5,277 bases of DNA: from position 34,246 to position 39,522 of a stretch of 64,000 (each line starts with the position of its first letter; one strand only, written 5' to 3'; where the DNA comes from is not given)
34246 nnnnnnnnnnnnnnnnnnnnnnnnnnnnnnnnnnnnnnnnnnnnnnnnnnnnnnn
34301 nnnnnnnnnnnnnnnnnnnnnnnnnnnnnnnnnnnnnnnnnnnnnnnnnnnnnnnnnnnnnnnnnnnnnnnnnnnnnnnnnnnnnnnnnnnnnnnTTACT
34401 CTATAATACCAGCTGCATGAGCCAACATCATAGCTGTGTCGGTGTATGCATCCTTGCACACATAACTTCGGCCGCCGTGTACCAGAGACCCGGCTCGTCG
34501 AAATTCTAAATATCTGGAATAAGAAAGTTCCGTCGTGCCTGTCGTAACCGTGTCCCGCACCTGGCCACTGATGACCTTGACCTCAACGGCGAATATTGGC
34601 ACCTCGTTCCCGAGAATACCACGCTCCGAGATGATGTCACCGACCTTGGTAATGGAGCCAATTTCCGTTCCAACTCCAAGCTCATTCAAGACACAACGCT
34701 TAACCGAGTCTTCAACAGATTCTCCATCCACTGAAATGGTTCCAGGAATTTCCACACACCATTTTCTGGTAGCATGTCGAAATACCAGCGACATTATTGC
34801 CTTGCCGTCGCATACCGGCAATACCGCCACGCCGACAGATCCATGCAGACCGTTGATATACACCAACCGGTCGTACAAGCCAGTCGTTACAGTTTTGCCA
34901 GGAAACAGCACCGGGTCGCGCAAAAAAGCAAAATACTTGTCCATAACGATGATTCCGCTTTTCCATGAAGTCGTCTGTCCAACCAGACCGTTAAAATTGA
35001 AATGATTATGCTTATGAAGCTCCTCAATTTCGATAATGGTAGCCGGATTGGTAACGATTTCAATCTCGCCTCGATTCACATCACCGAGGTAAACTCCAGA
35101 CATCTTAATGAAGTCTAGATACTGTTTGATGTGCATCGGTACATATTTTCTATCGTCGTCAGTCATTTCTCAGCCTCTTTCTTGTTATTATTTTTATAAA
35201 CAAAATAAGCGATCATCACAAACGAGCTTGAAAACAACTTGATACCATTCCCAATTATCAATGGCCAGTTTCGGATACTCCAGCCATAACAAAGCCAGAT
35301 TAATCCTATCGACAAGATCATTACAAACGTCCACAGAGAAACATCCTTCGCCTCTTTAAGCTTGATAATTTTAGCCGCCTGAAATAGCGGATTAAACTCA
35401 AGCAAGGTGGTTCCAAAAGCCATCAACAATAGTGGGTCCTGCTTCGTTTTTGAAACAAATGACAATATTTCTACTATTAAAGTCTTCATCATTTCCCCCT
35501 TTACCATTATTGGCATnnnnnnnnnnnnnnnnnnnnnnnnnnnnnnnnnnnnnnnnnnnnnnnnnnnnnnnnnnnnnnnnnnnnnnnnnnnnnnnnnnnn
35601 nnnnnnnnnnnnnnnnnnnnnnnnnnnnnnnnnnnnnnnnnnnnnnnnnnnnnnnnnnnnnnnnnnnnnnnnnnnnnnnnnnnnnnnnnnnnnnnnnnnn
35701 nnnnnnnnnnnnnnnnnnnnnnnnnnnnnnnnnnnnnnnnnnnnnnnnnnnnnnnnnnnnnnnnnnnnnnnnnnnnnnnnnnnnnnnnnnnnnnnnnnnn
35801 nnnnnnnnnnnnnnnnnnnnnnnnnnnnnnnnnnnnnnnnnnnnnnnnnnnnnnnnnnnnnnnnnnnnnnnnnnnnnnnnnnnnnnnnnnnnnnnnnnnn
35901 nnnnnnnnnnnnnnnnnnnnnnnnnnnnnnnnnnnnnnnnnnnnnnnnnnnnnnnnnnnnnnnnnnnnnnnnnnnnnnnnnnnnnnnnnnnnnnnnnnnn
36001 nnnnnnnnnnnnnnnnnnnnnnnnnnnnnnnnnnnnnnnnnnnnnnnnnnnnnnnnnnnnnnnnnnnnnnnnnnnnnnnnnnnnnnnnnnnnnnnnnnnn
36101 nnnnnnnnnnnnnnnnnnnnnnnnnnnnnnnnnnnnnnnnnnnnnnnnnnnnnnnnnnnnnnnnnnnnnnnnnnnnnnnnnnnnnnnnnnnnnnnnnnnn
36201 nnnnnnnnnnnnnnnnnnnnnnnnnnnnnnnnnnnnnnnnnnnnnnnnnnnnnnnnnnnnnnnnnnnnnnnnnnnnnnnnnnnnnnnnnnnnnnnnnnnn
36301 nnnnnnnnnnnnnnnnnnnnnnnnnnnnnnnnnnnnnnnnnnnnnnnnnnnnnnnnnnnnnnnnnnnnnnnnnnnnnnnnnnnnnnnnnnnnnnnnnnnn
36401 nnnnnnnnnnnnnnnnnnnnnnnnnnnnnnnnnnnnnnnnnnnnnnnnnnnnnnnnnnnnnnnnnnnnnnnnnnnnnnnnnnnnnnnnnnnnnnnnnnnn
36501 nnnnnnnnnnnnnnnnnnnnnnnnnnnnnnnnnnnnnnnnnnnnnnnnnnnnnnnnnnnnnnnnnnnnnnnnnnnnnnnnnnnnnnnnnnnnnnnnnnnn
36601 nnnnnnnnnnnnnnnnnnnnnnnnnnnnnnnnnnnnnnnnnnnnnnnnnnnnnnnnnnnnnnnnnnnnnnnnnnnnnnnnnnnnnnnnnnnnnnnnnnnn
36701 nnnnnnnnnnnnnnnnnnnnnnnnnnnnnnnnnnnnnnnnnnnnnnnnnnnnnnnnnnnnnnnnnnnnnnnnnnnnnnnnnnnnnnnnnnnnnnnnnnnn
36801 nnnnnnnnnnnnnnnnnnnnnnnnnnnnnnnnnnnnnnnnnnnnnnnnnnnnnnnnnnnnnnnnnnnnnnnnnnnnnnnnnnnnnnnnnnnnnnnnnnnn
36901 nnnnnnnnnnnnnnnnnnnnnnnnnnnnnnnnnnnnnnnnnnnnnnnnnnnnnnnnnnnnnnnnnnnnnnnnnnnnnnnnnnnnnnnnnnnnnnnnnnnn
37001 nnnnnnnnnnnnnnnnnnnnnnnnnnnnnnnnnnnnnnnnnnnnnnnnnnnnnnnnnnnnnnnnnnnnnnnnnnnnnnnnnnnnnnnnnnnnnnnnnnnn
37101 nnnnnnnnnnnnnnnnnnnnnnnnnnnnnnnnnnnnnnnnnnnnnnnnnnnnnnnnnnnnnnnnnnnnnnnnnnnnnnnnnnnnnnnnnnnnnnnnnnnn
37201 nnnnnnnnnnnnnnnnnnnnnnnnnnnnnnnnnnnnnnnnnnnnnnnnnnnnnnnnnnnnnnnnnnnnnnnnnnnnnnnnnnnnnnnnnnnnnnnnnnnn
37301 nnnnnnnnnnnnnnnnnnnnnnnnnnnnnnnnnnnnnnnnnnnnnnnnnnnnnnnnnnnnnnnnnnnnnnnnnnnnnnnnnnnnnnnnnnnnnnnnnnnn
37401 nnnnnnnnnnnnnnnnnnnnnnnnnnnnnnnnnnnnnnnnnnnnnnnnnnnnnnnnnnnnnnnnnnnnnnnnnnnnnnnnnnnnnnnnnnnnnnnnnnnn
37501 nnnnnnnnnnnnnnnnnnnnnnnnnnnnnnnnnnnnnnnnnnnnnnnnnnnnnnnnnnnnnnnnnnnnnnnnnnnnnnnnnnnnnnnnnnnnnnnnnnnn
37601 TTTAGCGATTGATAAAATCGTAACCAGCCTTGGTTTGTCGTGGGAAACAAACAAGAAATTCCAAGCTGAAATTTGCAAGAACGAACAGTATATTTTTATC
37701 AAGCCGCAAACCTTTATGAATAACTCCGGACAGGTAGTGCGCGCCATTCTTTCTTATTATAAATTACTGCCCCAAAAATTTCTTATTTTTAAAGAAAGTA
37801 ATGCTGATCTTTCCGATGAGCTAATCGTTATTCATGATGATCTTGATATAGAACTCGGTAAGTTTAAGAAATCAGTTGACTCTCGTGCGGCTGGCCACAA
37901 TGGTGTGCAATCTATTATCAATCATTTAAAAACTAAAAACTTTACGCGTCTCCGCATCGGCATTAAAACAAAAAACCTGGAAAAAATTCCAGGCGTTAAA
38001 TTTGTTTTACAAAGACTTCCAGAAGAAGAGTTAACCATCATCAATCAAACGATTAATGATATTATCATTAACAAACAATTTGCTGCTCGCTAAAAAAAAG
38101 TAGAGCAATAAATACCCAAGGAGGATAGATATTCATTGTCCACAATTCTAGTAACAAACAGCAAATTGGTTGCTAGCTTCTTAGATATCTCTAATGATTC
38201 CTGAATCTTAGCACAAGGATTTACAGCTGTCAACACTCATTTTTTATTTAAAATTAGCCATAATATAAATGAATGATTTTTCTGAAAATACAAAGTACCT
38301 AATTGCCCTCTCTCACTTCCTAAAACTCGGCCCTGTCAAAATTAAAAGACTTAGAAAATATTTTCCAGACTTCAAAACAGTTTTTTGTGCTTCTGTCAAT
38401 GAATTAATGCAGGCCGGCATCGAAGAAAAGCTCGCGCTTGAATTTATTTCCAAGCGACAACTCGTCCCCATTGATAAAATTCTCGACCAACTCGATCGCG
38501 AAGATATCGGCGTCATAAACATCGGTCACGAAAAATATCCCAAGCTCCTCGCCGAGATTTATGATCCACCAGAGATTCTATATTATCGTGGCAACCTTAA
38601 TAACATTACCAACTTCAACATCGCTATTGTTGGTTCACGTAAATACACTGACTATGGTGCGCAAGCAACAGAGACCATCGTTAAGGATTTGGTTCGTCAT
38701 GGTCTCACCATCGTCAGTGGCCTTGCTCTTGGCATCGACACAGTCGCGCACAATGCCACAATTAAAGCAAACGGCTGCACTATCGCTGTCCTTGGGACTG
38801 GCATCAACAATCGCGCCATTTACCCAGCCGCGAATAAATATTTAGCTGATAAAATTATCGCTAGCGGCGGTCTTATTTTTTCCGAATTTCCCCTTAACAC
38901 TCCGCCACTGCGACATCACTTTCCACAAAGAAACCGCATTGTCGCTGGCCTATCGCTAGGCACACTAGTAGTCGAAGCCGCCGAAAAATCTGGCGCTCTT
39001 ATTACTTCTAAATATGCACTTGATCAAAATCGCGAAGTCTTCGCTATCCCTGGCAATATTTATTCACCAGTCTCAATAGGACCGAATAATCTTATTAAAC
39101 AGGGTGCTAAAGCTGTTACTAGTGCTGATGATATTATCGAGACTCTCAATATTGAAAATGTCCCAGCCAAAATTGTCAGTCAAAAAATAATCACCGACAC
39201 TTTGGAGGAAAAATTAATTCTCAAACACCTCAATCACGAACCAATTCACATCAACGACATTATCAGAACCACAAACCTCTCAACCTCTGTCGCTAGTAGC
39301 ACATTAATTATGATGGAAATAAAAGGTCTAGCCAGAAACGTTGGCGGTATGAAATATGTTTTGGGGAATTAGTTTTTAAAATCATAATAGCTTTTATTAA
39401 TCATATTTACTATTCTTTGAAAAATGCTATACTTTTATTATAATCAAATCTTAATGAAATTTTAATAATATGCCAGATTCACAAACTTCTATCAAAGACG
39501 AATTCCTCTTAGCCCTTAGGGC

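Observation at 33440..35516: GC-rich compositional island with a four-gene operon: PQ-loop-like membrane protein, catalytically degenerate NudF-like NUDIX protein, two unknown small proteins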

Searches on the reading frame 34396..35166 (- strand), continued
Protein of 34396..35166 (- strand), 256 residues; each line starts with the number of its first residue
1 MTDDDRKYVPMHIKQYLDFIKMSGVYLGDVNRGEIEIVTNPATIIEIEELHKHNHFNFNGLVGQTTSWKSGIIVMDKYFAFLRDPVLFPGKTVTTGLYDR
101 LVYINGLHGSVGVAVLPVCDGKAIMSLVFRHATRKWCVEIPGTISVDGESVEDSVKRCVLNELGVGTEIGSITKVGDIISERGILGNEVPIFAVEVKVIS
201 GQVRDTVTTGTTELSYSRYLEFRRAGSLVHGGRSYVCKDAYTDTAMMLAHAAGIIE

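Call 89: search_protein_families(library=pfam, proteins=[L024:2137-2415:+, L026:6779-6982:+, L030:2420-2683:-, L032:4532-4822:+, L029:5461-5883:+, L031:4180-4611:+, L005:6784-7467:+, L031:1298-1696:+, L031:1693-2040:+, L024:327-1205:+], max_evalue=1)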
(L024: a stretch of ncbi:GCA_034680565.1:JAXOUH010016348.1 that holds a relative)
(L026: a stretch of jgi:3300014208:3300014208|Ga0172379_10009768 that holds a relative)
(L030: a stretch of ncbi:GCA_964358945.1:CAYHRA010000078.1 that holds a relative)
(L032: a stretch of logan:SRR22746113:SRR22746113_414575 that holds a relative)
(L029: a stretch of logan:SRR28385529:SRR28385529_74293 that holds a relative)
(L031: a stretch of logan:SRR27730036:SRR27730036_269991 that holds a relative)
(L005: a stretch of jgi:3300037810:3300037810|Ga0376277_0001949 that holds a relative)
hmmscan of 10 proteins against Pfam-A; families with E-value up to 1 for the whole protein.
L024:2137-2415:+ (92 aa): 1 family
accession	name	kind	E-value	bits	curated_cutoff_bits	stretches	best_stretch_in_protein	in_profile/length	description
PF03083.21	MtN3_slv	-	0.021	15.3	23.7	1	25-87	16-78/87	Sugar efflux transporter for intercellular exchange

L026:6779-6982:+ (67 aa): 2 families
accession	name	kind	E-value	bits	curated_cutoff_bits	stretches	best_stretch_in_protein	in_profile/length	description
PF13273.12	DUF4064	-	0.013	16.2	32.1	0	3-29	49-75/102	Protein of unknown function (DUF4064)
PF20136.4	DUF6526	-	0.16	12.4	23.7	1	2-57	8-62/145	Family of unknown function (DUF6526)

L030:2420-2683:- (87 aa): 0 families

L032:4532-4822:+ (97 aa): 1 family
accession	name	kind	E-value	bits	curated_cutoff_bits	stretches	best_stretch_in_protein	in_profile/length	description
PF17265.7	DUF5331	-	0.041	14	27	1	33-56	40-63/113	Family of unknown function (DUF5331)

L029:5461-5883:+ (141 aa): 1 family
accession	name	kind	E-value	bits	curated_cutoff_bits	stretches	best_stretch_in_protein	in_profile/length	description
PF24181.1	TPR_TTI1_C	-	0.031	14.3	27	1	25-79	103-157/273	TTI1 C-terminal TPR domain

L031:4180-4611:+ (144 aa): 3 families
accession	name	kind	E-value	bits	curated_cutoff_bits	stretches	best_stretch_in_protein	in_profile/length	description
PF00483.29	NTP_transferase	-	7.4e-27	94.9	21.2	1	2-144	1-148/245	Nucleotidyl transferase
PF12804.13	NTP_transf_3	-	3e-09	37.7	27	1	3-126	1-115/160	MobA-like NTP transferase domain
PF02348.25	CTP_transf_3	-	0.0028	17.9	22.6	1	21-63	14-55/217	Cytidylyltransferase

L005:6784-7467:+ (227 aa): 1 family
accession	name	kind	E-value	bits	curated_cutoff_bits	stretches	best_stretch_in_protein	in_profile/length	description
PF24662.1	DUF7650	-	0.031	14.7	27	1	161-200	5-45/89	Domain of unknown function (DUF7650)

L031:1298-1696:+ (132 aa): 0 families

L031:1693-2040:+ (115 aa): 1 family
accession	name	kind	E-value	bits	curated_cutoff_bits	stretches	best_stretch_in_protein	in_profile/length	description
PF24838.2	8xMP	-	0.46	10.7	30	1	57-107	21-77/136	Octameric membrane protein family (8xMP)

L024:327-1205:+ (292 aa): 1 family
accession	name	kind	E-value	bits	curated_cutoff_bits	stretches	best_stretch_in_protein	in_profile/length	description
PF23302.1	HTH_DNAJC9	-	0.051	14.2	27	1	182-203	7-28/69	DNAJC9 HTH domain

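Call 97: search_dna_similar(query=window:34396-35166:-, collection=plasmids, mode=protein, max_evalue=0.001, max_rows=8)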
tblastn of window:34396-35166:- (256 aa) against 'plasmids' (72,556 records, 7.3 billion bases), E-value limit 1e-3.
Records with a match: 7; places in all: 8; records where one place covers at least 80% of the query: 0.
Best place of each record, by identity: <60% 7.
By first word of the organism name: Streptomyces 5; Embleya 1; Azospirillum 1.
By predicted mobility (MOB-suite, as given by PLSDB): non-mobilizable 5; mobilizable 2.
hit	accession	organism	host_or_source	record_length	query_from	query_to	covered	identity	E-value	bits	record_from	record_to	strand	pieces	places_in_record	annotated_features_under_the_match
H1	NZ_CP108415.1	Streptomyces sp. NBC_01298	-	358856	72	247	69%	32.2%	9e-11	69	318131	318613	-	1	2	NUDIX hydrolase | hypothetical protein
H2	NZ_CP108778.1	Embleya sp. NBC_00896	-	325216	35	196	63%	29.4%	3e-9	64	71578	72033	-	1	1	NUDIX hydrolase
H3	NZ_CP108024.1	Streptomyces sp. NBC_00316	-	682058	110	254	57%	29.0%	5e-6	55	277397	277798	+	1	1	NUDIX hydrolase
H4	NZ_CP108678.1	Streptomyces sp. NBC_01216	-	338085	71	199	50%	30.3%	2e-5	53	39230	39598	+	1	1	NUDIX hydrolase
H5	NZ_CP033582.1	Streptomyces sp. ADI95-16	-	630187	71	192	48%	29.3%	2e-6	56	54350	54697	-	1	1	NUDIX hydrolase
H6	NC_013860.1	Azospirillum sp. B510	-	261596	111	210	39%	31.0%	5e-4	49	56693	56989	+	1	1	NUDIX hydrolase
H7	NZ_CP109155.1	Streptomyces europaeiscabiei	-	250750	112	212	39%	30.4%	3e-4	49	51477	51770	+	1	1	NUDIX hydrolase | hypothetical protein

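Call 98: search_dna_similar(query=window:34396-35166:-, collection=phages, mode=protein, max_evalue=0.001, max_rows=8)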
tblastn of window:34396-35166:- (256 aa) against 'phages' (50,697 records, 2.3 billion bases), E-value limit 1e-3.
No match.

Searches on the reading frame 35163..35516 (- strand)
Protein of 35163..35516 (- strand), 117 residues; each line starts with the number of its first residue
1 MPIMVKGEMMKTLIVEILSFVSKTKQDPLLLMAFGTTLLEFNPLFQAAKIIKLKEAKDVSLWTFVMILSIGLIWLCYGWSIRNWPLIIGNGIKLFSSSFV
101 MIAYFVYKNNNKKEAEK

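Call 4: search_protein_families(library=pfam, proteins=[window:35163-35516:-], max_evalue=1)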
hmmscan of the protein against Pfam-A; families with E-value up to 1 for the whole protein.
window:35163-35516:- (117 aa): 3 families
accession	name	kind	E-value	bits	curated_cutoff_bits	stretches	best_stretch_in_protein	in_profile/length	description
PF03083.21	MtN3_slv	-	8.9e-11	42.1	23.7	1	31-111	5-86/87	Sugar efflux transporter for intercellular exchange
PF13273.12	DUF4064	-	0.056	14.1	32.1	1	87-115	10-38/102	Protein of unknown function (DUF4064)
PF20619.3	DUF6804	-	0.082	13.5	27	0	13-47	34-68/91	Family of unknown function (DUF6804)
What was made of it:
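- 35163..35516 (-): SemiSWEET-type 3-TM transporter gene. The ORF is 117 aa. The real start is possibly the ATG at 35492 or 35489, which would give 108-109 aa like the relatives. PF03083, E = 8.9e-11, 42.1 bits against a cut-off of 23.7 (call 4).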

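Call 5: search_protein_families(library=ncbifam, proteins=[window:35163-35516:-], max_evalue=1)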
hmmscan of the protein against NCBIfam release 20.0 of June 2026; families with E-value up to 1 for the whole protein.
window:35163-35516:- (117 aa): 2 families
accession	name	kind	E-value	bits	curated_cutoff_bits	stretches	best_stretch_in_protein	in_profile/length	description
NF037968.1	SemiSWEET_2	subfamily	9.5e-12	44.9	80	1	41-104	12-73/76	SemiSWEET transporter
NF037969.1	SemiSWEET_3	subfamily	0.00029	21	100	1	51-103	36-87/97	SemiSWEET transporter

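Call 6: search_protein_families(library=padloc, proteins=[window:35163-35516:-], max_evalue=1)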
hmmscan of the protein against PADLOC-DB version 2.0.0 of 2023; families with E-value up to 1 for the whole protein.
window:35163-35516:- (117 aa): 0 families

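Call 7: search_protein_families(library=phrogs, proteins=[window:35163-35516:-], max_evalue=1)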
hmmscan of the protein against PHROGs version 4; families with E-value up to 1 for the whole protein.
window:35163-35516:- (117 aa): 0 families

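Call 101: search_solved_structures(query=window:35163-35516:-, max_evalue=1, show_alignments=2)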
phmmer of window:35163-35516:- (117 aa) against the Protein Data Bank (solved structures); distinct sequences matched with E-value up to 1: 13.
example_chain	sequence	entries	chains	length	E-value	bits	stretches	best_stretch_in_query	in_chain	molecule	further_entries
4rng_A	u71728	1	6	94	2.4e-06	31.1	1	44-101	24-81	MtN3/saliva family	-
9kax_A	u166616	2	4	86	5.1e-06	30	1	36-103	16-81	Sugar transporter SemiSWEET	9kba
4qnc_A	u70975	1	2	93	0.00016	25.2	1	33-107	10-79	chemical transport protein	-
4x5m_A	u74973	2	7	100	0.00032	24.2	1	31-108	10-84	Uncharacterized protein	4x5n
5uhs_A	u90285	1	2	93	0.00042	23.9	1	33-107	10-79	Sugar transporter SemiSWEET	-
5uhq_A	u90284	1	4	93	0.00048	23.7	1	33-107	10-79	Sugar transporter SemiSWEET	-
4qnd_A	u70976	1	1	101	0.12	15.9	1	22-95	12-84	Chemical transport protein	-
5xpd_A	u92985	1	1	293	0.32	14.6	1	32-109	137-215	sugar transporter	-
6ofg_P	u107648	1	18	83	0.66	13.5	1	10-60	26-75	Protein PrgI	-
9kon_A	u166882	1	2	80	0.69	13.5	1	53-95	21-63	Sugar transporter SemiSWEET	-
2lpz_A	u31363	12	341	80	0.76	13.4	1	10-60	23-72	Protein prgI | PrgI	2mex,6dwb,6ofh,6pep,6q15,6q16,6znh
6off_A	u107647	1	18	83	0.84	13.2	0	10-60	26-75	Protein PrgI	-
2jow_A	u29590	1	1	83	0.89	13.1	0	10-60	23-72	Protein prgI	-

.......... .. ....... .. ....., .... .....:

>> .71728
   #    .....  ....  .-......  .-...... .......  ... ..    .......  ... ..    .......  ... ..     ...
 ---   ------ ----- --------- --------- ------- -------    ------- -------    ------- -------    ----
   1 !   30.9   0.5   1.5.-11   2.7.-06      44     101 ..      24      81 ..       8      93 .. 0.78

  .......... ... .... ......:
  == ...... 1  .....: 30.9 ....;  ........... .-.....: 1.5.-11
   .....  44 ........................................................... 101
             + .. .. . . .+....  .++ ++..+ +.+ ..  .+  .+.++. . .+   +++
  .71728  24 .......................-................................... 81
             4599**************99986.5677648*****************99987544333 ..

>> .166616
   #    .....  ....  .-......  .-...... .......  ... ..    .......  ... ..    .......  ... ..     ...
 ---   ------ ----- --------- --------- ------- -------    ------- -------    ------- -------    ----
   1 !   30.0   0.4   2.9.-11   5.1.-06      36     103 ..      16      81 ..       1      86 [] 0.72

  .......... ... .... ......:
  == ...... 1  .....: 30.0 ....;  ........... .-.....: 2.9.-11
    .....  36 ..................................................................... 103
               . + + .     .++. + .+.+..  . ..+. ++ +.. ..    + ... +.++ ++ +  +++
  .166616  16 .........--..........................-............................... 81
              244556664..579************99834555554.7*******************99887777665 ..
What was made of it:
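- On SemiSWEET (MtN3/PQ-loop, PF03083): The alignment to 4rng and 9kax keeps W74 and N90 (call 101).
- Closest known: Bacterial SemiSWEETs. Same: PF03083 is passed, and the pocket Trp and Asn are conserved in the alignment (calls 4, 101).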

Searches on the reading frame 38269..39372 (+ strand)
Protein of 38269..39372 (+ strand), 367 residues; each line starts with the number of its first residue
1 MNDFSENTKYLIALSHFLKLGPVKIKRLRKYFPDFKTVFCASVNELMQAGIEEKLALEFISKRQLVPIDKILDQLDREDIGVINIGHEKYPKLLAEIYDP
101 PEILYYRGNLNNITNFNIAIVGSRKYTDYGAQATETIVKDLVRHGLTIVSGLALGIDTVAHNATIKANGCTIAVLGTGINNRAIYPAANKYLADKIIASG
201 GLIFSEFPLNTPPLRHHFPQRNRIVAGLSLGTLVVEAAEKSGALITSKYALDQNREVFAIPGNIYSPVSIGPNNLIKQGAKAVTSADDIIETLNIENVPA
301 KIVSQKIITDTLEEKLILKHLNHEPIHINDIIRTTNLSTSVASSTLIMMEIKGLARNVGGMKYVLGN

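Call 51: search_protein_families(library=pfam, proteins=[window:38269-39372:+], max_evalue=0.001)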
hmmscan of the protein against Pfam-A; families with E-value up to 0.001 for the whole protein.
window:38269-39372:+ (367 aa): 2 families
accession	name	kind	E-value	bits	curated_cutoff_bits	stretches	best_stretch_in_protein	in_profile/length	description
PF02481.21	DNA_processg_A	-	2.9e-78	262.3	29.6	1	76-284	3-211/212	DNA recombination-mediator protein A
PF17782.7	DprA_WH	-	5.8e-10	39.5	22.9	1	309-360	9-60/61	DprA winged helix domain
